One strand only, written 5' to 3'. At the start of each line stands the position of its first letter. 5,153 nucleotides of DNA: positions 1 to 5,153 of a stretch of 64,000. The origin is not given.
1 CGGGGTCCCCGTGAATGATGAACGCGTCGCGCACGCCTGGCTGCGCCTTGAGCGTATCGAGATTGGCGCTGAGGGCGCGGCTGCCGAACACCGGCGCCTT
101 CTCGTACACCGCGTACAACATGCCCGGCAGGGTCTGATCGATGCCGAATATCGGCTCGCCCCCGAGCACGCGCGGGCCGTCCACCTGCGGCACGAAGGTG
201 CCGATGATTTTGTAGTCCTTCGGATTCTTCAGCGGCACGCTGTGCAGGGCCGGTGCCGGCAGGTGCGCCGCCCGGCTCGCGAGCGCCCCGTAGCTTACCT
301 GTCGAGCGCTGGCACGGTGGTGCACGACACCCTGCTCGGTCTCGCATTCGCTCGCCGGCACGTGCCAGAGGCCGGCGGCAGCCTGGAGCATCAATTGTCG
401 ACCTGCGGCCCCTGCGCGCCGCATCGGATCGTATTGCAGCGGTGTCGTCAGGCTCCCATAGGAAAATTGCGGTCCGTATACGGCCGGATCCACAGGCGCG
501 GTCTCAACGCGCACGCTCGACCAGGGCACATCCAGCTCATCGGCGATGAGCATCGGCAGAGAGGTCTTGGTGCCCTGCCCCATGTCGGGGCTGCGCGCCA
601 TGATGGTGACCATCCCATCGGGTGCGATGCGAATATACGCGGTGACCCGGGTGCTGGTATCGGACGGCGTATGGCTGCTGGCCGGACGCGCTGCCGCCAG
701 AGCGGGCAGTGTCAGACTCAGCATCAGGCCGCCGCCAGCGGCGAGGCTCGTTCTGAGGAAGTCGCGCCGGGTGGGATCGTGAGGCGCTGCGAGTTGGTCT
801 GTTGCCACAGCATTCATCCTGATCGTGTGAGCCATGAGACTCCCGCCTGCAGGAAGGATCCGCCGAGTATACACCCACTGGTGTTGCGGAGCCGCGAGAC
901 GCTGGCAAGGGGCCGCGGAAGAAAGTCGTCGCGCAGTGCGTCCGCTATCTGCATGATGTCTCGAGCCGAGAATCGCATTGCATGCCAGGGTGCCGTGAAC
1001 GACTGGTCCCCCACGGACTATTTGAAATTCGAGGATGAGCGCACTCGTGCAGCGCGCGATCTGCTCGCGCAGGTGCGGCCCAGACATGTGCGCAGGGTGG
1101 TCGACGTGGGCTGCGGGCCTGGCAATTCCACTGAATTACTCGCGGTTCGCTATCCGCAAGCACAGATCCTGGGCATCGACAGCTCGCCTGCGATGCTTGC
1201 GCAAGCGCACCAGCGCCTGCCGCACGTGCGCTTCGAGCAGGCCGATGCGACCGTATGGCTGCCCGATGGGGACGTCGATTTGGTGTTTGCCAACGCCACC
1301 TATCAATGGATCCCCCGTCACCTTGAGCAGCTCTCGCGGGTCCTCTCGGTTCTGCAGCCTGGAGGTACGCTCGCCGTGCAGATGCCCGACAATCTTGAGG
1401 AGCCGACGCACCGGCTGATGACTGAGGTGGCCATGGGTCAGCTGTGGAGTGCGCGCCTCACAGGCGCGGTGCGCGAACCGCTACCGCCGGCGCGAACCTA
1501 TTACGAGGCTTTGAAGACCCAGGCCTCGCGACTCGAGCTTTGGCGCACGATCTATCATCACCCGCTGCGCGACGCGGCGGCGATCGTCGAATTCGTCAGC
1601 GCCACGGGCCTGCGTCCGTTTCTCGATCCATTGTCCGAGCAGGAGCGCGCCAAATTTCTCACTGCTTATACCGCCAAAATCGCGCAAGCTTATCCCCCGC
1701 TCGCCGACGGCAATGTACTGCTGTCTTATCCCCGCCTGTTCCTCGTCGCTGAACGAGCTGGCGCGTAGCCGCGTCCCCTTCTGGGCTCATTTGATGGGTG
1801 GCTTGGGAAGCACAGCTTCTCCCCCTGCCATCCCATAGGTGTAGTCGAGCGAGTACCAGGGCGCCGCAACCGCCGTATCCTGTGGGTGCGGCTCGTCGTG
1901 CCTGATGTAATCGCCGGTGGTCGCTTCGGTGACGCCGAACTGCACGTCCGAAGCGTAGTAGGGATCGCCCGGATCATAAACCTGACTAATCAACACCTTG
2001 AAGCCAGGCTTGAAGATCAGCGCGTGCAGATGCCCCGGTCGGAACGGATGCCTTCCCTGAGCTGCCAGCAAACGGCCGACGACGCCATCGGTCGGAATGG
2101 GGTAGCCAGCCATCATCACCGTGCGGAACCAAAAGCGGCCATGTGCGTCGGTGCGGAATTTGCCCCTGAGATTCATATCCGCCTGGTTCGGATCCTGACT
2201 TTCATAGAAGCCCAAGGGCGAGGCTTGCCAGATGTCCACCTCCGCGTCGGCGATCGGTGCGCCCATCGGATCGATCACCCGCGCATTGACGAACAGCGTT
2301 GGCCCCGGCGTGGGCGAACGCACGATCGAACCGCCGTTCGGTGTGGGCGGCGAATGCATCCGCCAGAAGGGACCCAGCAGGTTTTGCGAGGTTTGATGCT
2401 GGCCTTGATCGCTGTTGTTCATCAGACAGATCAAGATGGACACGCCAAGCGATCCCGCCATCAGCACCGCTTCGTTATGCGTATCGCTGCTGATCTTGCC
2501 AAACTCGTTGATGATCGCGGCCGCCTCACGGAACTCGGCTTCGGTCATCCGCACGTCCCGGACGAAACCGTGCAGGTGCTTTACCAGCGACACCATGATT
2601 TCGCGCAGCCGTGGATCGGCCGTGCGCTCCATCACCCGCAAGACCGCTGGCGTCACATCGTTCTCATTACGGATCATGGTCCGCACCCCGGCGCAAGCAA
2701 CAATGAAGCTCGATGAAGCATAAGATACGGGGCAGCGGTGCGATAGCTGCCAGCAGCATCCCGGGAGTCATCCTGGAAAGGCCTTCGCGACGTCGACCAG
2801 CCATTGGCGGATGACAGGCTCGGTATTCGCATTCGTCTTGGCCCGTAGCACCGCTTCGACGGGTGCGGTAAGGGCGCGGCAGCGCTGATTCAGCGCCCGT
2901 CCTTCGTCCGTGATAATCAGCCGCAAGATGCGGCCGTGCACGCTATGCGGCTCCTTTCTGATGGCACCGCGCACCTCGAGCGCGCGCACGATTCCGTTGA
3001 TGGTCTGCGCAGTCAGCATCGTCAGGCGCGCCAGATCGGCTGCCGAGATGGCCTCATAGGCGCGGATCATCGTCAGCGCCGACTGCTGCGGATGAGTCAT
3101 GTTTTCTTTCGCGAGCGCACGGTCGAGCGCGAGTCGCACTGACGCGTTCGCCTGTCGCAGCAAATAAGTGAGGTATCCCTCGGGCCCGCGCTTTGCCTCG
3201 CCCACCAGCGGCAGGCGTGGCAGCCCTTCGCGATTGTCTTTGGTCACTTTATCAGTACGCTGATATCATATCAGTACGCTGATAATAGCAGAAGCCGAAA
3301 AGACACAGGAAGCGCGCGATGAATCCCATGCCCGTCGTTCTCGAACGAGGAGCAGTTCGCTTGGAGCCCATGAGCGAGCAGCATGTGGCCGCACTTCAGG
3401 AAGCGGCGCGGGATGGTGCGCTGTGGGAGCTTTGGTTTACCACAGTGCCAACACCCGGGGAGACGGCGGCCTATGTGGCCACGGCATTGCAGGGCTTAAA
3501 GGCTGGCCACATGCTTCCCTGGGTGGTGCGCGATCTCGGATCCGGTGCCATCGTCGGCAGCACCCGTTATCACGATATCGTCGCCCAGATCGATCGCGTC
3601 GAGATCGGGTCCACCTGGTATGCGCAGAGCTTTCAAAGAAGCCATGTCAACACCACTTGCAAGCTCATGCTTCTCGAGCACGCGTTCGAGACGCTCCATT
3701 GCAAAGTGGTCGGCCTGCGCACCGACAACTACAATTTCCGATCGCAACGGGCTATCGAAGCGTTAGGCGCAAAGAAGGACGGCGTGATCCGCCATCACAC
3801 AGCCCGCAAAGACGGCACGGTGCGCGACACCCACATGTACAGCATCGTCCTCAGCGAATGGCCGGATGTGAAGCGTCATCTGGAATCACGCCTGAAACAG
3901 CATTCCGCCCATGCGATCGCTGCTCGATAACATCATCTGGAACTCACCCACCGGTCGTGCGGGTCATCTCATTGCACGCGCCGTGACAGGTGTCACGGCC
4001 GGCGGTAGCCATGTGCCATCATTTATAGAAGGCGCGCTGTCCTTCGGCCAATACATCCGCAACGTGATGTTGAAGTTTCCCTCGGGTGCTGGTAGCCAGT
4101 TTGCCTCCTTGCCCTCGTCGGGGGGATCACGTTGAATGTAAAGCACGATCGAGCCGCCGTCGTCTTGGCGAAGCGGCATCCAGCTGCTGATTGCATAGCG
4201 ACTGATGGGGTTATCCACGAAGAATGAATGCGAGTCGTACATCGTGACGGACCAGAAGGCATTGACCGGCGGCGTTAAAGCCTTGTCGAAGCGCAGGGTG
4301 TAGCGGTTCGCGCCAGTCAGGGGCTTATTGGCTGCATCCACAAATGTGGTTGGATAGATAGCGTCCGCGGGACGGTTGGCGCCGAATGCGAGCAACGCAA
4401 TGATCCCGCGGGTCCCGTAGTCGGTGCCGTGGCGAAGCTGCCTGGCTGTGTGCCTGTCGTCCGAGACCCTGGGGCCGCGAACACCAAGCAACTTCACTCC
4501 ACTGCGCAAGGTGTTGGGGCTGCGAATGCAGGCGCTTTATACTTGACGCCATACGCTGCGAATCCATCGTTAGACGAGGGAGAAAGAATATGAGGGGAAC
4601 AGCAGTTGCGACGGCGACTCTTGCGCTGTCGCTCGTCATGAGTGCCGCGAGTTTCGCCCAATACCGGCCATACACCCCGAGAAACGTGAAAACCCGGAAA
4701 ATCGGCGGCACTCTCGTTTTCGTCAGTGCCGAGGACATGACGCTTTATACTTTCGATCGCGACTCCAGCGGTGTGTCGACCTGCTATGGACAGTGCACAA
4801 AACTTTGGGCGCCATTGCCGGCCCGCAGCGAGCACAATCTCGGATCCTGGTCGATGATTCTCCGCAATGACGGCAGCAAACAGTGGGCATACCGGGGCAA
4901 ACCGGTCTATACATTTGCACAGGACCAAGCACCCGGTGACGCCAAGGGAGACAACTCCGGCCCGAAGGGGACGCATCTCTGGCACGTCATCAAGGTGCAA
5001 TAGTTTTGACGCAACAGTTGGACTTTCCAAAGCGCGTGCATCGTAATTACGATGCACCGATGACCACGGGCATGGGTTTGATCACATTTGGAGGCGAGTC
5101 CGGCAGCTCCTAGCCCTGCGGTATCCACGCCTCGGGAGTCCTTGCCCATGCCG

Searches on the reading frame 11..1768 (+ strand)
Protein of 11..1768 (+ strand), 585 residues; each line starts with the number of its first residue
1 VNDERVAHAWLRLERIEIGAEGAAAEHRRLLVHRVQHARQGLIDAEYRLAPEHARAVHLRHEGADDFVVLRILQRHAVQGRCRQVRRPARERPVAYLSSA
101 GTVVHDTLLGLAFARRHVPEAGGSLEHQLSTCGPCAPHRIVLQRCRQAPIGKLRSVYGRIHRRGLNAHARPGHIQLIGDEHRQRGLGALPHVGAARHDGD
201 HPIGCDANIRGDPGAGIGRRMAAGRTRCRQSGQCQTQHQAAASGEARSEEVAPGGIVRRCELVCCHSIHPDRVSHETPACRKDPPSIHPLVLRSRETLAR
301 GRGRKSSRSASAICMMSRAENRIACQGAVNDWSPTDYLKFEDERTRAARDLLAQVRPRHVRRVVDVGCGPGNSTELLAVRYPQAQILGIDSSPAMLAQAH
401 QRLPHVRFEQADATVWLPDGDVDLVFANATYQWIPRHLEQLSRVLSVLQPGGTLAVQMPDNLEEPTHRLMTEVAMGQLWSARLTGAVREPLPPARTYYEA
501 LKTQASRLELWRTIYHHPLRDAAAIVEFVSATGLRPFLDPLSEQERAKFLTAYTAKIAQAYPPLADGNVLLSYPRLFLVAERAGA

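Call 10: search_protein_families(library=pfam, proteins=[window:11-1768:+], max_evalue=0.01)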
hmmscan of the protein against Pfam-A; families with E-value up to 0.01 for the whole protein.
window:11-1768:+ (585 aa): 10 families
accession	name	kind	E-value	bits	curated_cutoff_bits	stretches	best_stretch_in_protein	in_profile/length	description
PF13649.12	Methyltransf_25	-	1.7e-18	67.5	27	1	363-452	1-97/97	Methyltransferase domain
PF08241.18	Methyltransf_11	-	7.3e-17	62.2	21.2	1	364-455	1-94/95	Methyltransferase domain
PF13847.12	Methyltransf_31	-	7.4e-17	61.8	27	1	362-476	6-129/145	Methyltransferase domain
PF08242.18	Methyltransf_12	-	2.6e-13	51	30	1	364-454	1-98/98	Methyltransferase domain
PF13489.12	Methyltransf_23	-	4.3e-13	49.8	27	1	343-469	4-124/164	Methyltransferase domain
PF00891.24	Methyltransf_2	-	3.9e-05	23.5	22.3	1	345-456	48-164/210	O-methyltransferase domain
PF01728.25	FtsJ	-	0.00014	22.3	24.1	1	359-414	21-76/181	FtsJ-like methyltransferase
PF05175.20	MTS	-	0.0003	20.9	23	1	348-428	20-105/170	Methyltransferase small domain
PF24675.1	NpmA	-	0.00058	19.7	60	1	348-455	12-110/214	16S rRNA (adenine(1408)-N(1))-methyltransferase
PF02390.23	Methyltransf_4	-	0.0031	17.4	24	1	363-403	5-45/173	Putative methyltransferase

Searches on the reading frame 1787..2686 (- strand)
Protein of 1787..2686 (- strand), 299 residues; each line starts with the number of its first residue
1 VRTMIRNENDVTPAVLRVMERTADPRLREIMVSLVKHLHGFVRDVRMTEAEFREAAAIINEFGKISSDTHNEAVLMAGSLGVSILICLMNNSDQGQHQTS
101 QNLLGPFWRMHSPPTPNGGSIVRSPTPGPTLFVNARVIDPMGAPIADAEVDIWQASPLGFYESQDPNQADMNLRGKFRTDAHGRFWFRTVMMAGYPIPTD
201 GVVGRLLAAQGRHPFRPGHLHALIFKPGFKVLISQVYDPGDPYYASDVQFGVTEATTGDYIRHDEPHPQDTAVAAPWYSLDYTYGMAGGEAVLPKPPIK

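Call 10: search_protein_families(library=pfam, proteins=[window:1787-2686:-], max_evalue=0.01)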
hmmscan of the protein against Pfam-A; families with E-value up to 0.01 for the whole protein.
window:1787-2686:- (299 aa): 3 families
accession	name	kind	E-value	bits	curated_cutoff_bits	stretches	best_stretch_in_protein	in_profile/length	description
PF00775.27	Dioxygenase_C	-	7.9e-35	120.4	27.3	1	124-264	23-165/182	Dioxygenase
PF04444.19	Dioxygenase_N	-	9.7e-20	70.6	27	1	24-94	1-71/75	Catechol dioxygenase N terminus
PF13620.12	CarboxypepD_reg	-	0.0062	17.3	32.3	0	134-190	3-45/82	Carboxypeptidase regulatory-like domain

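Call 61: find_encoding_contigs(protein=window:1787-2686:-, flank=10000, max_places=3)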
Protein window:1787-2686:- (299 aa): no gene with exactly this product is on record in the collection.

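Call 65: find_encoding_contigs(protein=window:1787-2677:-, flank=10000, max_places=3)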
Protein window:1787-2677:- (296 aa): 2 contigs read that carry it; 2 places shown.
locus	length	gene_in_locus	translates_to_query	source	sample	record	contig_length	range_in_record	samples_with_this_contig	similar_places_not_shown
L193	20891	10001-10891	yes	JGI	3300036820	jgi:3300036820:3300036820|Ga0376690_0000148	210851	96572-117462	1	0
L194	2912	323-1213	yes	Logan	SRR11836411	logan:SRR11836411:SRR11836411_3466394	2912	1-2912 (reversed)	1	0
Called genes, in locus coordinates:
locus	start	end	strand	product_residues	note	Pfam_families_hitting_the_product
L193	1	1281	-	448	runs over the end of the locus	PF11805:DUF3326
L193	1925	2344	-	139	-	-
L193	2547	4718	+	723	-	PF00486:Trans_reg_C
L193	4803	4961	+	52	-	-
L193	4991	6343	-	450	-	-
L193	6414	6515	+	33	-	-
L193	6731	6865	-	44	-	-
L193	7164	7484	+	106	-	-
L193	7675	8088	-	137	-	PF03640:Lipoprotein_15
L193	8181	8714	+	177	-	PF06742:DUF1214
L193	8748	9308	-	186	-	PF13302:Acetyltransf_3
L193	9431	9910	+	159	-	PF01047:MarR, PF12802:MarR_2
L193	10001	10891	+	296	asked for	PF04444:Dioxygenase_N, PF00775:Dioxygenase_C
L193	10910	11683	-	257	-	PF00891:Methyltransf_2 (weak), PF13489:Methyltransf_23, PF24675:NpmA (faint), PF13847:Methyltransf_31, PF08241:Methyltransf_11, PF08242:Methyltransf_12, PF13649:Methyltransf_25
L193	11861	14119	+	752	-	PF20256:MoCoBD_2, PF02738:MoCoBD_1, PF20256:MoCoBD_2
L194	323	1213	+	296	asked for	PF04444:Dioxygenase_N, PF00775:Dioxygenase_C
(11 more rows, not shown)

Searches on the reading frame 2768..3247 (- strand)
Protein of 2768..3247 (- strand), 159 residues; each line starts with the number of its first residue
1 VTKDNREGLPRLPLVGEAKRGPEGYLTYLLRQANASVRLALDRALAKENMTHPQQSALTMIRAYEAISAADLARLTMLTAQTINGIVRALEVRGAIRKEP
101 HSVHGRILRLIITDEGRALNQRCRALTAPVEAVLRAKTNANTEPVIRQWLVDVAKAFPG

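Call 10: search_protein_families(library=pfam, proteins=[window:2768-3247:-], max_evalue=0.01)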
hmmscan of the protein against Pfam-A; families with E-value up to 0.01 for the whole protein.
window:2768-3247:- (159 aa): 2 families
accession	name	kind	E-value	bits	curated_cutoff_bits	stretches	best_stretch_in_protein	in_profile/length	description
PF01047.28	MarR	-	1e-07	32.1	24.6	1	50-103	1-54/59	MarR family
PF12802.13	MarR_2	-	2.1e-07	31.4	27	1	50-107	3-61/61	MarR family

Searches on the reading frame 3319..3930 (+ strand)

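Call 10: search_protein_families(library=pfam, proteins=[window:3319-3930:+], max_evalue=0.01)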
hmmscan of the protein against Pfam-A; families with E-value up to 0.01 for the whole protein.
window:3319-3930:+ (203 aa): 2 families
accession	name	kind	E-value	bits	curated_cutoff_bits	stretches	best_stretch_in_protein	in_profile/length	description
PF13302.13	Acetyltransf_3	-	1.4e-16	61.9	25.4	1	13-152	2-138/138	Acetyltransferase (GNAT) domain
PF00583.31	Acetyltransf_1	-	0.00012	22.8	20.7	1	57-150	25-115/116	Acetyltransferase (GNAT) family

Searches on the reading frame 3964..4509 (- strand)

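Call 10: search_protein_families(library=pfam, proteins=[window:3964-4509:-], max_evalue=0.01)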
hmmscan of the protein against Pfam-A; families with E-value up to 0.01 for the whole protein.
window:3964-4509:- (181 aa): 1 family
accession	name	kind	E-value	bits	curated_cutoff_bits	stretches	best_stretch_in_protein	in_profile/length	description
PF06742.16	DUF1214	-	9.7e-36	123.1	25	1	50-156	2-111/112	Protein of unknown function (DUF1214)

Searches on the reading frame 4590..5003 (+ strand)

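Call 10: search_protein_families(library=pfam, proteins=[window:4590-5003:+], max_evalue=0.01)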
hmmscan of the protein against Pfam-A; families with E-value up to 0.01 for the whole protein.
window:4590-5003:+ (137 aa): 1 family
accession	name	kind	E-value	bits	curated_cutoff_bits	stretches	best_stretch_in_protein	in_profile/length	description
PF03640.20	Lipoprotein_15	-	2.1e-26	91.6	24.4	2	90-134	3-46/47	Secreted repeat of unknown function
